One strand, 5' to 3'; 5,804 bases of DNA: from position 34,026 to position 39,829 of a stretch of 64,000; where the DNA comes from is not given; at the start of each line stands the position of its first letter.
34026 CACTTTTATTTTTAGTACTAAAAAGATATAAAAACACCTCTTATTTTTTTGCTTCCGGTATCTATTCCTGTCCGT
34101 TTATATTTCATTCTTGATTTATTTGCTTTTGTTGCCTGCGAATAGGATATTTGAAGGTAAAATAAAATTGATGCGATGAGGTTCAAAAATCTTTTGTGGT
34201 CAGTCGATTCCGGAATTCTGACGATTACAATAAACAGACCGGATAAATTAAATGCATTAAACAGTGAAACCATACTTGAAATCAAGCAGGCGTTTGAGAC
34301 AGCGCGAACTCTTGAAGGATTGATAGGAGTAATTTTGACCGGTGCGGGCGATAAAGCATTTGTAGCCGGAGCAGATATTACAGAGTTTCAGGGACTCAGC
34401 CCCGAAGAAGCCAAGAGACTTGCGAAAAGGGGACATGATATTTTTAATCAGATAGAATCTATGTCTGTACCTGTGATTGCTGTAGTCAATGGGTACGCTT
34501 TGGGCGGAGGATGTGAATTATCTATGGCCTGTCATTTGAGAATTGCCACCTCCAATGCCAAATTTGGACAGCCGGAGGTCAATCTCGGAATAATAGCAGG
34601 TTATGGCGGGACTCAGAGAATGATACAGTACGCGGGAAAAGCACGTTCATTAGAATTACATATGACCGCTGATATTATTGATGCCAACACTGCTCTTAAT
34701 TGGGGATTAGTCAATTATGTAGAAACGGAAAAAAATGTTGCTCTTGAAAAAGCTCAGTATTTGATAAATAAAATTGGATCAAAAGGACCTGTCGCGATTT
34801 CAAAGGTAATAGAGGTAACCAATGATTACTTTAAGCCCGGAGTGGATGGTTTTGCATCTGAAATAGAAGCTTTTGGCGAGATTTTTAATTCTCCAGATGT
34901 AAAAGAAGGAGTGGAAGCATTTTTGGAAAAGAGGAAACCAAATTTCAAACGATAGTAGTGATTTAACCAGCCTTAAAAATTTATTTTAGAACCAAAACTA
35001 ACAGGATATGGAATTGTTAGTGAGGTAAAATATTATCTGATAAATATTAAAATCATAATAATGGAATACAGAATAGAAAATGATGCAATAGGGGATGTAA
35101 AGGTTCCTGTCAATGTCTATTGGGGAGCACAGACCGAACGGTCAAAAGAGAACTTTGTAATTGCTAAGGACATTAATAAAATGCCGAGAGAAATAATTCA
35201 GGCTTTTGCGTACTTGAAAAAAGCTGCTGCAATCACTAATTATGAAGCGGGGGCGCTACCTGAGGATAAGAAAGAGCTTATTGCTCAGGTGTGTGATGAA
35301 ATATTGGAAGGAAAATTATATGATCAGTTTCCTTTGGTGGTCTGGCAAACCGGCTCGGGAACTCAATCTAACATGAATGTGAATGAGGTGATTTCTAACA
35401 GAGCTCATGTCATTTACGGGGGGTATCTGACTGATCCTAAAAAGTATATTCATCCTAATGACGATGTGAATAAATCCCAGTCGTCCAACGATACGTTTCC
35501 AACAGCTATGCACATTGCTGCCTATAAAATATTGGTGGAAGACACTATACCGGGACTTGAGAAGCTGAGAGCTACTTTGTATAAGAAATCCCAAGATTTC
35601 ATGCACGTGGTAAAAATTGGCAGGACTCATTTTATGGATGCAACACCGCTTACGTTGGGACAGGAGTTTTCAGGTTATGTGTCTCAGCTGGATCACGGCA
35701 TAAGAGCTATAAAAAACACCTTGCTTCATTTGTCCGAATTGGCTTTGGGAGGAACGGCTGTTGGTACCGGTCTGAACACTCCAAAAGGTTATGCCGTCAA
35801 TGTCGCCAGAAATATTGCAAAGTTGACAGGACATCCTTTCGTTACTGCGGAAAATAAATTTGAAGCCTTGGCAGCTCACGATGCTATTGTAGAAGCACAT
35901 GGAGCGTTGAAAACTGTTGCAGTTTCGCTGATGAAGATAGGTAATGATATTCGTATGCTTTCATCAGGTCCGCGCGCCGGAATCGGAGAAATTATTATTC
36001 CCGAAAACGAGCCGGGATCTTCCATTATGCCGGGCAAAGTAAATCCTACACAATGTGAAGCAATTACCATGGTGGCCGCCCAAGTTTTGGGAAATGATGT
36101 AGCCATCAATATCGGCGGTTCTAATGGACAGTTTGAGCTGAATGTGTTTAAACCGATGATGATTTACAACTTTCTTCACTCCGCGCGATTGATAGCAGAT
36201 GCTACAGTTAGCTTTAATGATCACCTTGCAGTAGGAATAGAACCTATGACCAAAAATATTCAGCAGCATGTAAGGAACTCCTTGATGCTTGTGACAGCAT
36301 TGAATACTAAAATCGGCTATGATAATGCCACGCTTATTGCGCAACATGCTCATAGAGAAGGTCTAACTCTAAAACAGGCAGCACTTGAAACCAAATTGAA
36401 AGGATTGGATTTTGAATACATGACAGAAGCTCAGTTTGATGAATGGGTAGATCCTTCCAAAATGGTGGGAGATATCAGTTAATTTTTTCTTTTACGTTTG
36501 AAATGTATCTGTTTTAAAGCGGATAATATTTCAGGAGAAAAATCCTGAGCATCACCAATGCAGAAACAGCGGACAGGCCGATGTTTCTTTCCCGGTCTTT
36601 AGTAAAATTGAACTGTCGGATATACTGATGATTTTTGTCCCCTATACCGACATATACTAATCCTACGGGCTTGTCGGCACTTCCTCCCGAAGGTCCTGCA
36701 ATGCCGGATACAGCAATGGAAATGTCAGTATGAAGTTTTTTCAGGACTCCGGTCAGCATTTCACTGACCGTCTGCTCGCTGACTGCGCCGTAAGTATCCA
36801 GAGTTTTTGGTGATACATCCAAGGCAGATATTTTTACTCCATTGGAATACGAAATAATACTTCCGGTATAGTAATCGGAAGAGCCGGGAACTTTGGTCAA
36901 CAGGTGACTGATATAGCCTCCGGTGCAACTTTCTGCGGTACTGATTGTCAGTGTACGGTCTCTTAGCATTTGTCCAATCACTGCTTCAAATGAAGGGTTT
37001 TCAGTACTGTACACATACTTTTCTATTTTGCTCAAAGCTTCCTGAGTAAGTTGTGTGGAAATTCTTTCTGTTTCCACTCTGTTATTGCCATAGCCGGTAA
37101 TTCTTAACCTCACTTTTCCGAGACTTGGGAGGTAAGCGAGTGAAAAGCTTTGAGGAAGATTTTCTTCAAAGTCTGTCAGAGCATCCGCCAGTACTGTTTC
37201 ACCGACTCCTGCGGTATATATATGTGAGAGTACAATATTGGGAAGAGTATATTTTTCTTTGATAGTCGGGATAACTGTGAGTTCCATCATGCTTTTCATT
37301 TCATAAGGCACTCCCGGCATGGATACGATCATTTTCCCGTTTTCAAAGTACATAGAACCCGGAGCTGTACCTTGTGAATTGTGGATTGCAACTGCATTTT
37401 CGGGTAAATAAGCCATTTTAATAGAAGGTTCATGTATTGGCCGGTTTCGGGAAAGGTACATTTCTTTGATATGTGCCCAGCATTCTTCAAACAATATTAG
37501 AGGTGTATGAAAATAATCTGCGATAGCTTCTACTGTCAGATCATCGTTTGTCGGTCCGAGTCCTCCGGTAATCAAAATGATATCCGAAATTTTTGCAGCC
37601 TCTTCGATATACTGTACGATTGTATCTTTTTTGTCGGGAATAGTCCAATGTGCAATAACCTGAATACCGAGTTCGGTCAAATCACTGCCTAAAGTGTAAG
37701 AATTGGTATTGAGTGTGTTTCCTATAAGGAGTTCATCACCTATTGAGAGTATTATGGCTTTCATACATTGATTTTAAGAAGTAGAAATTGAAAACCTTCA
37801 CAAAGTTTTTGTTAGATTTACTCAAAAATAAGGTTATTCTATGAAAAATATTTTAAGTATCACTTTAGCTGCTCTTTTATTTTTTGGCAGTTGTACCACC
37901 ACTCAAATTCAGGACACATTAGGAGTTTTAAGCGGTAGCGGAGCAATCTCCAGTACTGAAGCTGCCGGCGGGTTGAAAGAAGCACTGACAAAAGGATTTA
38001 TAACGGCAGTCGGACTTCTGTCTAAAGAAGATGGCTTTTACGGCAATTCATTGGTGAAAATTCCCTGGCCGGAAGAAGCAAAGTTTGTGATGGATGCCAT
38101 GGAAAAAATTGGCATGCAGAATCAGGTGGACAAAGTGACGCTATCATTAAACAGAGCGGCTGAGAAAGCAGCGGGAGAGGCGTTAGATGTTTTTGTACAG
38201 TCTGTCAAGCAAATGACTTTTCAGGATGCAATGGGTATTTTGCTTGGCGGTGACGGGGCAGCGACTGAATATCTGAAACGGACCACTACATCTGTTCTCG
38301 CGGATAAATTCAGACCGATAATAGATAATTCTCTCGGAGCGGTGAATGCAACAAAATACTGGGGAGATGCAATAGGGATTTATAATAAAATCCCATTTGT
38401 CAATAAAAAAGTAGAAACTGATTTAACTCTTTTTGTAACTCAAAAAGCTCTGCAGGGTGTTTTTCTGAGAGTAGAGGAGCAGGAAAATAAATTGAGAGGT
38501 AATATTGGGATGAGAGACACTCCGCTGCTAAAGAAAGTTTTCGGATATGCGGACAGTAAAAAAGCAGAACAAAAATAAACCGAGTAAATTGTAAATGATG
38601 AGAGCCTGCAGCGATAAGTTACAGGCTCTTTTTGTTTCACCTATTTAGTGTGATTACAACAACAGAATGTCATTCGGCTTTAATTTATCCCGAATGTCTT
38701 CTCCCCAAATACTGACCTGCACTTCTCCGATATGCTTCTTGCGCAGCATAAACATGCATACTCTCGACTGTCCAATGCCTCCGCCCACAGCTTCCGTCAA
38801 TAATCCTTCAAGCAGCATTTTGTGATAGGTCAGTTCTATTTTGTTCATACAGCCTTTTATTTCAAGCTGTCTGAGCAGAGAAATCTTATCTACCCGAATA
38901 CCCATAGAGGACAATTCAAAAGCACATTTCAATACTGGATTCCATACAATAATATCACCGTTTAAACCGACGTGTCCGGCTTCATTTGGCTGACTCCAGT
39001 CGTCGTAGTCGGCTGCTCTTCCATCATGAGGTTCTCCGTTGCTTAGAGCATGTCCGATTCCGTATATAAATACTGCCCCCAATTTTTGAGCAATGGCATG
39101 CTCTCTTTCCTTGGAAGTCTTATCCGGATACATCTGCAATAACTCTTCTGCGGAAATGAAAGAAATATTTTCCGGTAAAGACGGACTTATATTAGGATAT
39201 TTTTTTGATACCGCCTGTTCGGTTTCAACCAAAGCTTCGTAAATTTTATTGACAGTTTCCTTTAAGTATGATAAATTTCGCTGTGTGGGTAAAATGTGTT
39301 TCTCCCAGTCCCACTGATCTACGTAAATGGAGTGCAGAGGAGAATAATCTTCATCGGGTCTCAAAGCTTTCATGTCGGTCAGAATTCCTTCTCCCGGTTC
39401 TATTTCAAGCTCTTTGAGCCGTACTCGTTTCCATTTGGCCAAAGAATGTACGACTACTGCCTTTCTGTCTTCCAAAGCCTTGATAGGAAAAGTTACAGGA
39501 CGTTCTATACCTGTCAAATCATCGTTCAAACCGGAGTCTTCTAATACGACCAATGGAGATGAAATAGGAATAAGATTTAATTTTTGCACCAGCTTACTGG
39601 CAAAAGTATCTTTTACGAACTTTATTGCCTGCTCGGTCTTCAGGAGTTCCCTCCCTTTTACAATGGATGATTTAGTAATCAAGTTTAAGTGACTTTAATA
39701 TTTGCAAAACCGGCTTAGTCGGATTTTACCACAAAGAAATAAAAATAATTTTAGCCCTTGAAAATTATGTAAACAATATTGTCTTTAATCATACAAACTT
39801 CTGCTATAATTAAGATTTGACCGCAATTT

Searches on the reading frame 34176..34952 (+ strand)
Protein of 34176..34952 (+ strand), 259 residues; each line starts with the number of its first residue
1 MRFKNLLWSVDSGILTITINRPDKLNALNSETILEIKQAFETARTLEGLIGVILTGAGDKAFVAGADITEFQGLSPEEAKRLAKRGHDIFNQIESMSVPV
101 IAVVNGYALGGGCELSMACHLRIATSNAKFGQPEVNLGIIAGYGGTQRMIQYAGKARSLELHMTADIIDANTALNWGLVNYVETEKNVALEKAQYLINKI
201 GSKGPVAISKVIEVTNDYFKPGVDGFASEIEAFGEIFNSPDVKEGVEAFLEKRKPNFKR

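Call 93: search_protein_families(library=pfam, proteins=[window:34176-34952:+], max_evalue=0.0001)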
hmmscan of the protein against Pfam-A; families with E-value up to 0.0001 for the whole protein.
window:34176-34952:+ (259 aa): 2 families
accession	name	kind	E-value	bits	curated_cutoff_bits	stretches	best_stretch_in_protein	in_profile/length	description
PF00378.25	ECH_1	-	2.7e-61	207.5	27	1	11-258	3-249/251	Enoyl-CoA hydratase/isomerase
PF16113.10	ECH_2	-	9.3e-35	121.1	27.2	1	16-251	3-240/335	Enoyl-CoA hydratase/isomerase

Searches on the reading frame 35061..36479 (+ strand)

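Call 63: search_protein_families(library=pfam, proteins=[window:35061-36479:+], max_evalue=0.00001)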
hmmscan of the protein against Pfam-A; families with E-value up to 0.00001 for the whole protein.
window:35061-36479:+ (473 aa): 2 families
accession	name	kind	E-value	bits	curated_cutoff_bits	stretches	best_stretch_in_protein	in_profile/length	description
PF00206.25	Lyase_1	-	2.9e-108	362.4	27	1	11-344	1-312/312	Lyase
PF10415.14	FumaraseC_C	-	8.3e-21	74.6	32.5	1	410-469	1-53/54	Fumarase C C-terminus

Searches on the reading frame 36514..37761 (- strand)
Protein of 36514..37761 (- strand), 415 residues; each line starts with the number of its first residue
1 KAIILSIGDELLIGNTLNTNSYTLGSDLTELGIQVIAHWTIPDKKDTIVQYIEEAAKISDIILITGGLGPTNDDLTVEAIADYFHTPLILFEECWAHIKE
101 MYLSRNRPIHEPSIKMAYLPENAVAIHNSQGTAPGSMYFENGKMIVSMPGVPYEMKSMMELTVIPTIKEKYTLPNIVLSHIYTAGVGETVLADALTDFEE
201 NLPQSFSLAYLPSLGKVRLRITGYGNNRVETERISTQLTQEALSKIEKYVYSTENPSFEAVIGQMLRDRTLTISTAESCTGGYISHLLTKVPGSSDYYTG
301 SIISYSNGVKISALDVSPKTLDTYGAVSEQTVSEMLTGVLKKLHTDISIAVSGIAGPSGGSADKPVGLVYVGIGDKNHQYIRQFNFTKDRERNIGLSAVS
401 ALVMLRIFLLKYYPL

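Call 93: search_protein_families(library=pfam, proteins=[window:36514-37761:-], max_evalue=0.0001)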
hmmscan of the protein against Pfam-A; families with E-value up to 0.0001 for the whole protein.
window:36514-37761:- (415 aa): 3 families
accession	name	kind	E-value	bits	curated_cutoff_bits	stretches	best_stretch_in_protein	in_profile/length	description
PF02464.23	CinA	-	2.9e-53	180.1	23.5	1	258-407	4-153/155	Competence-damaged protein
PF00994.29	MoCF_biosynth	-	2.6e-33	115.2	26.6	1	4-168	2-143/144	Probable molybdopterin binding domain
PF18146.6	CinA_KH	-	2.2e-10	40.9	27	1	181-251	4-72/73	Damage-inducible protein CinA KH domain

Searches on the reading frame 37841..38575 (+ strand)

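Call 93: search_protein_families(library=pfam, proteins=[window:37841-38575:+], max_evalue=0.0001)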
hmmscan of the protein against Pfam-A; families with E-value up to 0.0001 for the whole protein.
window:37841-38575:+ (245 aa): 1 family
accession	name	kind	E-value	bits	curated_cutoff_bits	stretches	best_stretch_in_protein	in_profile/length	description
PF13852.11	DUF4197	-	2.1e-68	230.3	24.9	1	36-235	2-199/199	Protein of unknown function (DUF4197)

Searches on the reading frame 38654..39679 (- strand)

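Call 22: search_protein_families(library=pfam, proteins=[window:38654-39679:-], max_evalue=0.001)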
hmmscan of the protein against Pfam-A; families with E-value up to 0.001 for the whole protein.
window:38654-39679:- (341 aa): 1 family
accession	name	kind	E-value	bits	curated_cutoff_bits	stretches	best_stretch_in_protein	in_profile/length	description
PF03590.20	AsnA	-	5.3e-101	337.6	27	1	16-251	1-227/228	Aspartate-ammonia ligase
